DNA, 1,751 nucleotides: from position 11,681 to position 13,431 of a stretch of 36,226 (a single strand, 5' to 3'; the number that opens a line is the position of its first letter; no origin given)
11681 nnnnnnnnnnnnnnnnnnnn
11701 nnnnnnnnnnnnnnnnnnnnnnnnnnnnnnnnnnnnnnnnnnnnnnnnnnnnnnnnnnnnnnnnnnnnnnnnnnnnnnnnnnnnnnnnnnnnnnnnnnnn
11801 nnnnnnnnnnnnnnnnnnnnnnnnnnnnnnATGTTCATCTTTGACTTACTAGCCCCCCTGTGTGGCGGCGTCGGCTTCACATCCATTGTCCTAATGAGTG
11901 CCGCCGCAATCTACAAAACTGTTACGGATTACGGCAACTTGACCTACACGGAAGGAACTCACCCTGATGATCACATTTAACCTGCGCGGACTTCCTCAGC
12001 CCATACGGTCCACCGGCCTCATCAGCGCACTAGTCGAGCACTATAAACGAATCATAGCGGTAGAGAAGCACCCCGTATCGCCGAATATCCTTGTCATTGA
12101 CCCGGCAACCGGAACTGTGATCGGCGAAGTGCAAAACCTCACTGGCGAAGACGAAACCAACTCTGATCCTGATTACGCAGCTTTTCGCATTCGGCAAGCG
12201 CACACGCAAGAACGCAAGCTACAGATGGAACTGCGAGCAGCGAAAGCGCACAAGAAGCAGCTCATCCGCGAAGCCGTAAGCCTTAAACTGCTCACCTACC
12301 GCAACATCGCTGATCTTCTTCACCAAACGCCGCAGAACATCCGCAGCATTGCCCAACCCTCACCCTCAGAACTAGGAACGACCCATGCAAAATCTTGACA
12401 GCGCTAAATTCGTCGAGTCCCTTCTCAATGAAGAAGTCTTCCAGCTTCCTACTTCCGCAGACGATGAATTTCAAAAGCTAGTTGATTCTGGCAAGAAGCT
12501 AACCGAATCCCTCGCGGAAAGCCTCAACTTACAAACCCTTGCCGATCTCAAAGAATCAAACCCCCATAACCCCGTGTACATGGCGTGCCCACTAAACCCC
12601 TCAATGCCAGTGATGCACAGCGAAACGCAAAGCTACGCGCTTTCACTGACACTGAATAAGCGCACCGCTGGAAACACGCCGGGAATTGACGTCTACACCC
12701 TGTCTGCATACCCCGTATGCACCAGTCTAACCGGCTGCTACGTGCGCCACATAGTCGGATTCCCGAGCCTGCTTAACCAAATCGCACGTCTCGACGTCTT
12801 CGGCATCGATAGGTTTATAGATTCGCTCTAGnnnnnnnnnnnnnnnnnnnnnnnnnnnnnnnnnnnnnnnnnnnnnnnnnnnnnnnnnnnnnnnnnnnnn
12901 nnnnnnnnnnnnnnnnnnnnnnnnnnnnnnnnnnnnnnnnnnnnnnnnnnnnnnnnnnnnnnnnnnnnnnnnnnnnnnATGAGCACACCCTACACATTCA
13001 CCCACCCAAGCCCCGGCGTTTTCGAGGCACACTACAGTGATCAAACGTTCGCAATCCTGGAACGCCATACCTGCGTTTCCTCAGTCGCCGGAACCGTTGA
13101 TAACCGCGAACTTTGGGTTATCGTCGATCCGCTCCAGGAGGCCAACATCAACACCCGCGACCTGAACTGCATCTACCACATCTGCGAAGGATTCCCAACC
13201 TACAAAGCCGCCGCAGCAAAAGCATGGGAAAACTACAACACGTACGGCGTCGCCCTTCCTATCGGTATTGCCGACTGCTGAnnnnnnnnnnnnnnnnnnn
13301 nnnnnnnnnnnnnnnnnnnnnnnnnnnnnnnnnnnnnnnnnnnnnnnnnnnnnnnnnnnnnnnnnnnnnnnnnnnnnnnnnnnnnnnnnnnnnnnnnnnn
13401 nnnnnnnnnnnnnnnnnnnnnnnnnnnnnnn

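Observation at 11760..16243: Opposite-strand ORFan island built from duplicated regulatory modules; candidate accessory (anti-defence, immunity or exclusion) system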

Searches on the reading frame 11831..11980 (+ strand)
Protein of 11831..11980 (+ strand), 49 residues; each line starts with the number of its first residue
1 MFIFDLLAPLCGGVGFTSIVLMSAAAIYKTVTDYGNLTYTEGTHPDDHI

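Call 11: search_protein_families(library=pfam, proteins=[window:11831-11980:+], max_evalue=1)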
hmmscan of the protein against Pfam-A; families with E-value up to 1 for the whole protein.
window:11831-11980:+ (49 aa): 1 family
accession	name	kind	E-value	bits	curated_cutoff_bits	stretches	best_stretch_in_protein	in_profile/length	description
PF13511.11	DUF4124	-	0.0094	16.6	22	1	19-41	6-28/56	Domain of unknown function (DUF4124)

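Call 12: search_protein_families(library=phrogs, proteins=[window:11831-11980:+], max_evalue=1)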
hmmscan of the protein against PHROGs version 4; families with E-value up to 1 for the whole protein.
window:11831-11980:+ (49 aa): 0 families

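Call 82: search_protein_families(library=padloc, proteins=[window:11831-11980:+], max_evalue=1)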
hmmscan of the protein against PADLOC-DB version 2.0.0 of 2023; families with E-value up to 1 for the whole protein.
window:11831-11980:+ (49 aa): 0 families

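Call 83: search_protein_families(library=ncbifam, proteins=[window:11831-11980:+], max_evalue=1)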
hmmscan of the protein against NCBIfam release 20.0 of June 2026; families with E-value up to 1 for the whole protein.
window:11831-11980:+ (49 aa): 0 families

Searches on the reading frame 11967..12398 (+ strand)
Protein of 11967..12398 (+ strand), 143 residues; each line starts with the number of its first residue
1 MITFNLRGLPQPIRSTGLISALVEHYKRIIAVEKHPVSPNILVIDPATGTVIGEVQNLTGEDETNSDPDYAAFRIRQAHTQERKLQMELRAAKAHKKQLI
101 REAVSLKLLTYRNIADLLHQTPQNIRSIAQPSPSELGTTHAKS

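Call 11: search_protein_families(library=pfam, proteins=[window:11967-12398:+], max_evalue=1)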
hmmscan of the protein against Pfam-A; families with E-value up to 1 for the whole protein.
window:11967-12398:+ (143 aa): 0 families

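Call 12: search_protein_families(library=phrogs, proteins=[window:11967-12398:+], max_evalue=1)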
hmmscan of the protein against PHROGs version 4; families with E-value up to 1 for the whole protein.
window:11967-12398:+ (143 aa): 1 family
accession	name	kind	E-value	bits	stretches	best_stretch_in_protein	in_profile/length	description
phrog_33046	-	unknown function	0.21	12.7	1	51-94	23-67/106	-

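Call 82: search_protein_families(library=padloc, proteins=[window:11967-12398:+], max_evalue=1)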
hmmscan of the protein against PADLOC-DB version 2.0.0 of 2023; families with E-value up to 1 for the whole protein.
window:11967-12398:+ (143 aa): 0 families

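Call 83: search_protein_families(library=ncbifam, proteins=[window:11967-12398:+], max_evalue=1)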
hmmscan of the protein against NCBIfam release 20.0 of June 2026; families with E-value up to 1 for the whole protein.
window:11967-12398:+ (143 aa): 0 families

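Call 110: search_solved_structures(query=window:11967-12398:+, max_evalue=5)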
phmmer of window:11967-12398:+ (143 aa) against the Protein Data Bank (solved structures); distinct sequences matched with E-value up to 5: 0.

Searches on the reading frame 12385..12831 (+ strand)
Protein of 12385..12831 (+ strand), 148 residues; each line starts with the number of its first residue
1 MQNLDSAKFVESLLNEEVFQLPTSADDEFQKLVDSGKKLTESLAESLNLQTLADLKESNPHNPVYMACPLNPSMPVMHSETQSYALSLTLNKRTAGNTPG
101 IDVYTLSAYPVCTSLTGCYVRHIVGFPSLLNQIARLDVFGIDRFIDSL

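Call 11: search_protein_families(library=pfam, proteins=[window:12385-12831:+], max_evalue=1)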
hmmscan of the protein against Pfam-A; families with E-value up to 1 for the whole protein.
window:12385-12831:+ (148 aa): 0 families

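Call 12: search_protein_families(library=phrogs, proteins=[window:12385-12831:+], max_evalue=1)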
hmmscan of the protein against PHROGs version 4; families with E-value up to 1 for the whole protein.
window:12385-12831:+ (148 aa): 3 families
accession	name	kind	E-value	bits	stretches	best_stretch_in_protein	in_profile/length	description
phrog_3882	-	unknown function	0.14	13.1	1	27-48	15-36/51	-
phrog_23804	-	head and packaging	0.33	11.2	1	30-62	142-174/420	virion structural protein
phrog_29946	-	unknown function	0.37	11.8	1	109-146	45-80/103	-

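Call 82: search_protein_families(library=padloc, proteins=[window:12385-12831:+], max_evalue=1)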
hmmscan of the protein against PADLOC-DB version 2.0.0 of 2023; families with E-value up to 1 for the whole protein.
window:12385-12831:+ (148 aa): 0 families

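Call 83: search_protein_families(library=ncbifam, proteins=[window:12385-12831:+], max_evalue=1)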
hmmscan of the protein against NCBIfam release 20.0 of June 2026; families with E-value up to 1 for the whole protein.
window:12385-12831:+ (148 aa): 0 families

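Call 120: search_solved_structures(query=window:12385-12831:+, max_evalue=1)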
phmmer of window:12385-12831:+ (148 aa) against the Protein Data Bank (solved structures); distinct sequences matched with E-value up to 1: 0.

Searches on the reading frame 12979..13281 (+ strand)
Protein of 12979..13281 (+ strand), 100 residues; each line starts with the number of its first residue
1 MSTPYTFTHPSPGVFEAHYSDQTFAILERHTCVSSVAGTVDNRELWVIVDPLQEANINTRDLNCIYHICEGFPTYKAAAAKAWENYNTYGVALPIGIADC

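Call 11: search_protein_families(library=pfam, proteins=[window:12979-13281:+], max_evalue=1)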
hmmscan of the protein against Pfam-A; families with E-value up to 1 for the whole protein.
window:12979-13281:+ (100 aa): 0 families

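Call 12: search_protein_families(library=phrogs, proteins=[window:12979-13281:+], max_evalue=1)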
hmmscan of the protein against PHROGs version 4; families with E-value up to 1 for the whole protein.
window:12979-13281:+ (100 aa): 2 families
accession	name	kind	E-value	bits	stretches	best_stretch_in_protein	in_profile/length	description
phrog_34659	-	unknown function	0.15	12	1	46-88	301-342/433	-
phrog_5762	-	unknown function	0.48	11.1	1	21-69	140-188/195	-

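Call 56: find_homologous_proteins(query=A4, max_evalue=0.001)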
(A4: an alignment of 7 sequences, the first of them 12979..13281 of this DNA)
Query A4 (7 sequences) (100 aa, profile of the alignment): 10 proteins with E <= 0.001 among 30 candidates.
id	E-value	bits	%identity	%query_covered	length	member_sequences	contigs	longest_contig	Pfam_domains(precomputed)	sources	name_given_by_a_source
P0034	2.8e-53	196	48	96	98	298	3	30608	-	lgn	-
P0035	1.0e-51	191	48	96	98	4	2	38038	-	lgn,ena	-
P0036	4.0e-51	189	48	96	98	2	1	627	-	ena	-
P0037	1.4e-49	184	88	100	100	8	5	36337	-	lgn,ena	-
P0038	3.0e-49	183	90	97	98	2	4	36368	-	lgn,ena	-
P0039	6.0e-49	182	92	100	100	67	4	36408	-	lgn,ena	-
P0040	6.4e-49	182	95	100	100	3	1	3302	-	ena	-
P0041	2.8e-26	109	49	57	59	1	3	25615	-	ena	-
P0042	7.7e-24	101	36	80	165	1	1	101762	-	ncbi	-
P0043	4.7e-23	99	38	70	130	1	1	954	-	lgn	-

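Call 57: find_encoding_contigs(protein=P0037, flank=6000, max_places=5)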
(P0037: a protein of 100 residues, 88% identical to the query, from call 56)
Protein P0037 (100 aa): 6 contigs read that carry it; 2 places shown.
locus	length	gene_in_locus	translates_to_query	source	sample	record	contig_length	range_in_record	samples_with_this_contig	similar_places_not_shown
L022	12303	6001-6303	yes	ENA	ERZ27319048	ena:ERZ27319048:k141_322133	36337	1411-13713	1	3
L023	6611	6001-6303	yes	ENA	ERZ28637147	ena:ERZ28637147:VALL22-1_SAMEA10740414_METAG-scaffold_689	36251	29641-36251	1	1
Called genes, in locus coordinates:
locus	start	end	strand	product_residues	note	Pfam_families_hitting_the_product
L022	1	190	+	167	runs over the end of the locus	-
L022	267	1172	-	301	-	-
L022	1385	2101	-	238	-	-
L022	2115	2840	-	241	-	PF01555:N6_N4_Mtase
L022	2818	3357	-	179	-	-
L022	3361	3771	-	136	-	-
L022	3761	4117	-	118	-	-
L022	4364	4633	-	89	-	-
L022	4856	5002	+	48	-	-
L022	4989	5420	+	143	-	-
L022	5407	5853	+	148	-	-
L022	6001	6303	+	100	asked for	-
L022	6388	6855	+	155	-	-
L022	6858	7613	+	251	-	-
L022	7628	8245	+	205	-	-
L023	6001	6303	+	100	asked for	-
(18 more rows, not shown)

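Call 58: find_encoding_contigs(protein=P0038, flank=6000, max_places=4)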
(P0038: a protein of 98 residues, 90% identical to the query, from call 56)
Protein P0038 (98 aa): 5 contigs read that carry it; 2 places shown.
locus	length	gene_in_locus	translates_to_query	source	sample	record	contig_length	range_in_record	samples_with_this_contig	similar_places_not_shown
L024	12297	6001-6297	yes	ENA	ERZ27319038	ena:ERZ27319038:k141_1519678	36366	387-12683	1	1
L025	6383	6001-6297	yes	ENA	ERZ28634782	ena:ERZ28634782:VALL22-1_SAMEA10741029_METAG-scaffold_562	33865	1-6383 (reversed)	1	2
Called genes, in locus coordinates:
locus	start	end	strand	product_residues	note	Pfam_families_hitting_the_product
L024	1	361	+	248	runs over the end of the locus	?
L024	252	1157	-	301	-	-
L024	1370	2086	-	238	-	-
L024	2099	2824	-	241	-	PF01555:N6_N4_Mtase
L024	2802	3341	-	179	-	-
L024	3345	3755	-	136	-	-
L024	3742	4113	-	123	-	-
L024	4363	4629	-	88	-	-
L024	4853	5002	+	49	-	-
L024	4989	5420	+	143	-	-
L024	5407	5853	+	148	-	-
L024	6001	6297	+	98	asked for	-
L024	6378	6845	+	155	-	-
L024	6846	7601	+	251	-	-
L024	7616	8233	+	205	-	-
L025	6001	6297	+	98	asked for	-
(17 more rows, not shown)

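Call 59: find_encoding_contigs(protein=P0039, flank=6000, max_places=4)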
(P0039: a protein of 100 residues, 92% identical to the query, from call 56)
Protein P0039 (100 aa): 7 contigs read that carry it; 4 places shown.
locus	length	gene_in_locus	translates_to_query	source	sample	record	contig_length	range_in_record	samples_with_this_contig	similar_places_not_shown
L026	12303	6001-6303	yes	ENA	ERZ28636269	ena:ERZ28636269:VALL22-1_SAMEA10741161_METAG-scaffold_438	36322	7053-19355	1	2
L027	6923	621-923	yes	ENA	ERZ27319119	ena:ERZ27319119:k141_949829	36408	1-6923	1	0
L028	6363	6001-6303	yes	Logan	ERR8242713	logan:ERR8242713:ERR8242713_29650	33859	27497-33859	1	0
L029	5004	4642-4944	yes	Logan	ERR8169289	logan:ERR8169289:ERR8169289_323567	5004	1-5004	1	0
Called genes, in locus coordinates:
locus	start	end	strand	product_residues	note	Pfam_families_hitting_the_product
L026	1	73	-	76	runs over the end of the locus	-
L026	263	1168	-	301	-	-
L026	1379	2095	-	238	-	-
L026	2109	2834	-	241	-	PF01555:N6_N4_Mtase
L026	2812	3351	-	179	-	-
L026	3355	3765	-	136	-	-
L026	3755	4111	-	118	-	-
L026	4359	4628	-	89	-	-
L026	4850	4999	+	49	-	-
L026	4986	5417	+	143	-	-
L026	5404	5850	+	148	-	-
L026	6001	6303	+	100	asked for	-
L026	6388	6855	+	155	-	-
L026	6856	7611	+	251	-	-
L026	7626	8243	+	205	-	-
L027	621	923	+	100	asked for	-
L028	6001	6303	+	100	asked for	-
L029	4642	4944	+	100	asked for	-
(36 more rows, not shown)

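Call 71: predict_structure(alignment_id=A6)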
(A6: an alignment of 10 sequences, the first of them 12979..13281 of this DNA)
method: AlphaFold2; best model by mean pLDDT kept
length: 100 residues; sequences in the alignment: 10
mean_pLDDT: 62.6   pTM: 0.59
mean pLDDT of the five models: 62.6, 44.5, 42.7, 40.4, 39.7
residues with pLDDT >= 90: 0; 70-90: 39; 50-70: 38; < 50: 23
segments of 3 or more residues with pLDDT < 50: 32-40, 54-60, 98-100
pLDDT, mean of each block of 10 residues (from residue 1): 63 72 70 45 65 49 53 74 75 58
secondary structure, 60 per line:
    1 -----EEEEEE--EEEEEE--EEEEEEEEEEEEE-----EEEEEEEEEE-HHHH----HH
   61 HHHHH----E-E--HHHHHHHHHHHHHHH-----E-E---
elements in order: E6-11 E14-19 E22-34 E40-49 H51-54 H59-65 H75-89

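Call 82: search_protein_families(library=padloc, proteins=[window:12979-13281:+], max_evalue=1)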
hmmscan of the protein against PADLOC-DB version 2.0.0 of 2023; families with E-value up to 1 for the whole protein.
window:12979-13281:+ (100 aa): 0 families

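Call 83: search_protein_families(library=ncbifam, proteins=[window:12979-13281:+], max_evalue=1)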
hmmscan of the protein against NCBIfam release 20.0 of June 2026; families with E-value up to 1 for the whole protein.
window:12979-13281:+ (100 aa): 0 families

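Call 104: fold_search(model_id=the predicted structure, library=pdb)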
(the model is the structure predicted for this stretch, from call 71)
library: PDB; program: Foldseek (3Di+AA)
matches with E <= 10: 167; with E <= 0.001: 0
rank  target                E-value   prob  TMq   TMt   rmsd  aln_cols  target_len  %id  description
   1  3rmp_C                1.2e+00  0.15  0.28  0.35   8.2        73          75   10  Structural basis for the recognition of attP substrates by P4-like integrases (released 2012-04-25)
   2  5mu3_B                1.2e+00  0.12  0.24  0.16   8.1        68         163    9  Crystal structure of Ctf19-Mcm21 kinetochore assembly bound with Ctf19-Mcm21 binding motif of central kinetochore subu (released 2017-11-01)
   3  7ucl_A                1.2e+00  0.11  0.21  0.05   8.1        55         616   16  SxtA Methyltransferase variant F458H in complex with Mn2+ and malonate (released 2022-06-01)
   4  4oy2_D                1.6e+00  0.11  0.33  0.16  16.0       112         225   10  Crystal structure of TAF1-TAF7, a TFIID subcomplex (released 2014-06-25)
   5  4oy2_B                1.7e+00  0.08  0.29  0.14  16.3       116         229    9  Crystal structure of TAF1-TAF7, a TFIID subcomplex (released 2014-06-25)
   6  5aq6                  1.9e+00  0.18  0.27  0.16   5.6        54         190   18  Structure of E. coli ZinT at 1.79 Angstrom (released 2016-01-27)
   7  4bhm_D                1.9e+00  0.08  0.21  0.27  10.3        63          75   10  The crystal structure of MoSub1-DNA complex reveals a novel DNA binding mode (released 2014-04-23)
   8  4usg_A                2.4e+00  0.10  0.25  0.33   9.8        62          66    6  Crystal structure of PC4 W89Y mutant complex with DNA (released 2015-03-18)
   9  1um2_B                2.4e+00  0.08  0.24  0.07  11.9        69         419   16  Crystal Structure of the Vma1-Derived Endonuclease with the Ligated Extein Segment (released 2004-09-22)
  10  4bhm_F                2.4e+00  0.04  0.18  0.21  10.8        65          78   11  The crystal structure of MoSub1-DNA complex reveals a novel DNA binding mode (released 2014-04-23)
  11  9n6v_SC               2.5e+00  0.11  0.22  0.10   7.4        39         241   18  SSU processome maturation and disassembly, State A (released 2025-11-05)
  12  4gs3                  2.5e+00  0.08  0.16  0.18   8.4        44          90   25  Dimeric structure of the N-terminal domain of PriB protein from Thermoanaerobacter tencongensis solved ab initio (released 2012-09-19)
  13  7oop_U                2.9e+00  0.10  0.22  0.21   6.8        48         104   12  Pol II-CSB-CSA-DDB1-UVSSA-PAF-SPT6 (Structure 3) (released 2021-10-06)
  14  6ted_U                2.9e+00  0.10  0.22  0.18   6.8        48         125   12  Structure of complete, activated transcription complex Pol II-DSIF-PAF-SPT6 uncovers allosteric elongation activation  (released 2020-07-22)
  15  6ycs_A                2.9e+00  0.08  0.24  0.33   9.9        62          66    6  Human Transcription Cofactor PC4 DNA-binding domain in complex with full phosphorothioate 5-10-5 2'-O-methyl DNA gapme (released 2020-04-29)
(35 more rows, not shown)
